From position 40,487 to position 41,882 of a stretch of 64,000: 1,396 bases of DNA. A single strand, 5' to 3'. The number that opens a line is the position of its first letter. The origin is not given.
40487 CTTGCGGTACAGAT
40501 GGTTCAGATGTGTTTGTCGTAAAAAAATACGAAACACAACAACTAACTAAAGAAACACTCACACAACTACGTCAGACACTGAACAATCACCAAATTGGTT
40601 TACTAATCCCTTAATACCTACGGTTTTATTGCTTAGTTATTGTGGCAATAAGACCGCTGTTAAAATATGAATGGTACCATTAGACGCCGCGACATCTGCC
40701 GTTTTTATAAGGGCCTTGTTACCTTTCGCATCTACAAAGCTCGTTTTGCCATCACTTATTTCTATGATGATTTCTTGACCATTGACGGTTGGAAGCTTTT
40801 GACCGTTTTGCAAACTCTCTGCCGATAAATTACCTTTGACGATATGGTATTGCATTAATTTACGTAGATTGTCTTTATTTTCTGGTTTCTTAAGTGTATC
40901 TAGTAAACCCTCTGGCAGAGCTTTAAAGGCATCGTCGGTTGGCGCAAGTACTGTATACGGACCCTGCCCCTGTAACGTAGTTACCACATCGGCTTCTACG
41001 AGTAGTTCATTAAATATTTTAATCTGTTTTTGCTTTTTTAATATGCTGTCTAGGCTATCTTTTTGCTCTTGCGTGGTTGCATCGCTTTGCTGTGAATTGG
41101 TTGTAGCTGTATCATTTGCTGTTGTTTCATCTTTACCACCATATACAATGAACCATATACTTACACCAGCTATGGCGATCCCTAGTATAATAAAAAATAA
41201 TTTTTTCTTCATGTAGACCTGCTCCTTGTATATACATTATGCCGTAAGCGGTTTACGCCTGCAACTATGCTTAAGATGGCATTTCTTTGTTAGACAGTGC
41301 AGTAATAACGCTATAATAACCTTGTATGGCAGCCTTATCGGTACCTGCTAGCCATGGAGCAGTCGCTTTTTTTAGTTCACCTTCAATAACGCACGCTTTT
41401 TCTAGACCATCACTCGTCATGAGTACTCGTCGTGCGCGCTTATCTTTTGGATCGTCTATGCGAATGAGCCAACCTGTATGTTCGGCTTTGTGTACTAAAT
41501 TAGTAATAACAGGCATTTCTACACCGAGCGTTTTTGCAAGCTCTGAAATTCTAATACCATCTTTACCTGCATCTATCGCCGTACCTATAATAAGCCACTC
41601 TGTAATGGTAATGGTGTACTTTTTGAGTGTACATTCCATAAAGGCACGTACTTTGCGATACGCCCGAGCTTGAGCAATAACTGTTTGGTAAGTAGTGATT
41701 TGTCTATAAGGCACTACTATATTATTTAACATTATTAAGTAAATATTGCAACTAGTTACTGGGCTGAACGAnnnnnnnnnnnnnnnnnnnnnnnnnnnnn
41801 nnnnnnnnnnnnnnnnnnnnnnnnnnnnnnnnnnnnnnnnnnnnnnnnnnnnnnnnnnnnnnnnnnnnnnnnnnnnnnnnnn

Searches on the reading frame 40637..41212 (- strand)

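Call 15: search_protein_families(library=pfam, proteins=[window:40637-41212:-], max_evalue=0.00001)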
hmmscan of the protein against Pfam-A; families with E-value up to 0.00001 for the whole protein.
window:40637-41212:- (191 aa): 1 family
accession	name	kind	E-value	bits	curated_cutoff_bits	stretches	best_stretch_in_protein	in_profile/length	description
PF02469.27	Fasciclin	-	9.5e-31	107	22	1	63-190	2-123/123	Fasciclin domain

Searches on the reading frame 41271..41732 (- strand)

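Call 15: search_protein_families(library=pfam, proteins=[window:41271-41732:-], max_evalue=0.00001)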
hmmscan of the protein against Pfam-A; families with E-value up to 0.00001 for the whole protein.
window:41271-41732:- (153 aa): 2 families
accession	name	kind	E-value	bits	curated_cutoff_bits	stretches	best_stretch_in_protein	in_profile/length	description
PF01047.28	MarR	-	1e-07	32.1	24.6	1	58-99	16-57/59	MarR family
PF12802.13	MarR_2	-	3.4e-07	30.8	27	1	41-100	3-61/61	MarR family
